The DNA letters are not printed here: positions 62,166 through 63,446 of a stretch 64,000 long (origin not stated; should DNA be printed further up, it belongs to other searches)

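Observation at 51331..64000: Expanded family of ~290-aa jelly-roll domains with a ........(Y/F)GN signature: candidate new glycan-cleaving family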

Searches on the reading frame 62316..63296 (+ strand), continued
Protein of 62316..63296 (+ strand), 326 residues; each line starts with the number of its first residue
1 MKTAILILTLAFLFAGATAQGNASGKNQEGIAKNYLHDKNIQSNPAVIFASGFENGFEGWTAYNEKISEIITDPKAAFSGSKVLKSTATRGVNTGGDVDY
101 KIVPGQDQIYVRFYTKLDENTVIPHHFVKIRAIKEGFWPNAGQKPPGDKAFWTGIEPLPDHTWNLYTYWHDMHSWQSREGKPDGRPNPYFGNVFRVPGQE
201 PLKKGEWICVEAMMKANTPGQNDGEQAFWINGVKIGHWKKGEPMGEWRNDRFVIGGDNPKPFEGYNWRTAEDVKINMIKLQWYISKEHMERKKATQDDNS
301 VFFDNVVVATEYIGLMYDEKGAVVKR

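Call 77: search_protein_families(library=pfam, proteins=[P0255, P0265, P0280, P0286, P0335, P0367, P0301, P0264, P0285, P0266], max_evalue=0.001)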
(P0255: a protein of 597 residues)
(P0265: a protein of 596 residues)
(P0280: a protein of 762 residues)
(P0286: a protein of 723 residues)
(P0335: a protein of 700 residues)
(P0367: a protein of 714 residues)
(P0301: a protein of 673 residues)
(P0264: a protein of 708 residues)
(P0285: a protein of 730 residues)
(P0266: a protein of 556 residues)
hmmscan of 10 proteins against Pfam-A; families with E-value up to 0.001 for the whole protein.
P0255 (597 aa): 2 families
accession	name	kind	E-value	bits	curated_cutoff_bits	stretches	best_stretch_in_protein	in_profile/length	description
PF16371.11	MetallophosN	-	0.00024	21.7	35.6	0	116-148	1-31/77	N terminal of Calcineurin-like phosphoesterase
PF13715.12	CarbopepD_reg_2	-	0.00026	21.4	32.2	0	196-267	2-77/88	CarboxypepD_reg-like domain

P0265 (596 aa): 1 family
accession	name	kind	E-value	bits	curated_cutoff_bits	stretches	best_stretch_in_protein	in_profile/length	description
PF00404.24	Dockerin_1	-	0.00038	21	22.9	1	213-260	3-55/57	Dockerin type I domain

P0280 (762 aa): 3 families
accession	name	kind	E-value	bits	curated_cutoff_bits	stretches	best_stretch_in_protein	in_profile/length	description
PF07632.16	Sde182_NH-like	-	1.7e-39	136.4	26.8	1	32-287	1-267/268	Cellulose-binding Sde182, nucleoside hydrolase-like domain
PF21027.3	Sde0182_C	-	8e-21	74.9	27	1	364-444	1-83/83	Cellulose-binding protein Sde0182, C-terminal domain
PF22352.2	K319L-like_PKD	-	8.3e-06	26.2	27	1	353-436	1-78/84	K319L-like, PKD domain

P0286 (723 aa): 5 families
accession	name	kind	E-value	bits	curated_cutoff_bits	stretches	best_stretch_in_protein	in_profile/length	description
PF00795.27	CN_hydrolase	-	2e-31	109.7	23.2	1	37-278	2-248/256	Carbon-nitrogen hydrolase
PF13428.12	TPR_14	-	2.9e-05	24.8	23.5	0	347-374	7-34/44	Tetratricopeptide repeat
PF07719.23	TPR_2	-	0.0003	21.1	27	1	344-373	4-33/34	Tetratricopeptide repeat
PF21294.4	Polysacc_lyase_14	-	0.00034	20.8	27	1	585-621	135-171/215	Polysaccharide lyase 14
PF13174.12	TPR_6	-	0.00061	20.7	26.3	0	345-374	4-33/33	Tetratricopeptide repeat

P0335 (700 aa): 0 families

P0367 (714 aa): 3 families
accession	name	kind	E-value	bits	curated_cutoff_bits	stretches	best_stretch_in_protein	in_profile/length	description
PF17957.7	Big_7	-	3.7e-20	72.8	24.1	1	334-402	1-70/70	Bacterial Ig domain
PF16656.11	Pur_ac_phosph_N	-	0.0004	21.3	30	1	4-64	28-93/93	Purple acid Phosphatase, N-terminal domain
PF19077.6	Big_13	-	0.00051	20.9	27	0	388-421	64-100/102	Bacterial Ig-like domain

P0301 (673 aa): 2 families
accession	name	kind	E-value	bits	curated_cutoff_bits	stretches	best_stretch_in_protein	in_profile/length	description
PF21294.4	Polysacc_lyase_14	-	1.3e-12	48.4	27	1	107-279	23-196/215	Polysaccharide lyase 14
PF14099.13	Polysacc_lyase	-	5e-07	30.3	29.9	1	75-261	6-179/210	Polysaccharide lyase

P0264 (708 aa): 0 families

P0285 (730 aa): 5 families
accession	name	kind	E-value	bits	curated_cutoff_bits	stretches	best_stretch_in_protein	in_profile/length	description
PF18998.6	Flg_new_2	-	1.3e-19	70.4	23.6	2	326-392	2-72/73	Divergent InlB B-repeat domain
PF06848.17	Disaggr_repeat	-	1.3e-08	35.1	33.9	1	519-661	30-179/179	Disaggregatase related repeat domain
PF24517.2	CBM96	-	9.4e-07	29.2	26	0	484-573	8-94/164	Carbohydrate-binding module family 96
PF21294.4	Polysacc_lyase_14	-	6.3e-05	23.2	27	1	197-245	130-177/215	Polysaccharide lyase 14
PF00688.24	TGFb_propeptide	-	0.0006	20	25.8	0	519-632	110-208/242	TGF-beta propeptide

P0266 (556 aa): 0 families

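Call 87: search_protein_families(library=pfam, alignment_id=A6, max_evalue=0.01)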
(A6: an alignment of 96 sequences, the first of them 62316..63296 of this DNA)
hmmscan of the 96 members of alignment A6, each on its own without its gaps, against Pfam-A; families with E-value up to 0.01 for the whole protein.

A. member 1, window:62316-63296:+ (326 aa): 0 families

B. families by the number of members that match (of 96 scanned): 12 families
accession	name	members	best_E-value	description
PF21294.4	Polysacc_lyase_14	41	2.9e-08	Polysaccharide lyase 14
PF14099.13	Polysacc_lyase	10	5.4e-05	Polysaccharide lyase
PF13174.12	TPR_6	4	0.0002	Tetratricopeptide repeat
PF18962.6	Por_Secre_tail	3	2.4e-11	Secretion system C-terminal sorting domain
PF00404.24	Dockerin_1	2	0.00011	Dockerin type I domain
PF06439.18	3keto-disac_hyd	2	0.00086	3-keto-disaccharide hydrolase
PF21340.4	Polysacc_lyase-like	2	0.001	Cip1-like, core domain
PF13860.13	FlgD_ig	1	8.1e-09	FlgD Ig-like domain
PF00589.27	Phage_integrase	1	1.8e-08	Phage integrase family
PF02412.23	TSP_3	1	4.1e-07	Thrombospondin type 3 repeat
PF13405.12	EF-hand_6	1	0.0036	EF-hand domain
PF14267.11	DUF4357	1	0.0071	Domain of unknown function (DUF4357)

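Call 92: search_protein_families(library=pfam, alignment_id=A8, max_evalue=0.00001)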
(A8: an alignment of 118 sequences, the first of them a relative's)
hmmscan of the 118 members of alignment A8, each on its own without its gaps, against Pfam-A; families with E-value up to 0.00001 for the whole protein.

A. member 1, L004:260-829:+ (190 aa): 1 family
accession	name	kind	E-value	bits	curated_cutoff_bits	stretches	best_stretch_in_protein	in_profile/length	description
PF18962.6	Por_Secre_tail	-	6.1e-11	42.9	27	1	119-180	1-67/75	Secretion system C-terminal sorting domain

B. families by the number of members that match (of 118 scanned): 128 families (the first 25 are shown)
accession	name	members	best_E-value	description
PF01408.29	GFO_IDH_MocA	7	1.7e-27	Oxidoreductase family, NAD-binding Rossmann fold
PF13472.12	Lipase_GDSL_2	4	2.2e-28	GDSL-like Lipase/Acylhydrolase family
PF00583.31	Acetyltransf_1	4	3.1e-16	Acetyltransferase (GNAT) family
PF00657.28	Lipase_GDSL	4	5.6e-13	GDSL-like Lipase/Acylhydrolase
PF07586.16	HXXSHH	3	1.1e-108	Protein of unknown function (DUF1552)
PF22725.1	GFO_IDH_MocA_C3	3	1.3e-28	GFO/IDH/MocA C-terminal domain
PF21252.2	Glyco_hydro_109_C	2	4e-58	Glycosyl hydrolase 109, C-terminal domain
PF00455.28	DeoRC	2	7.7e-54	DeoR C terminal sensor domain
PF03781.23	FGE-sulfatase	2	1.3e-36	Sulfatase-modifying factor enzyme 1-like domain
PF12833.13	HTH_18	2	6.3e-24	Helix-turn-helix domain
PF02894.22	GFO_IDH_MocA_C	2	6.4e-21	Oxidoreductase family, C-terminal alpha/beta domain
PF04055.27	Radical_SAM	2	1.2e-18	Radical SAM superfamily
PF08220.18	HTH_DeoR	2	2.9e-17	DeoR-like helix-turn-helix domain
PF00515.34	TPR_1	2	5.8e-17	Tetratricopeptide repeat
PF13508.13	Acetyltransf_7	2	9.1e-15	Acetyltransferase (GNAT) domain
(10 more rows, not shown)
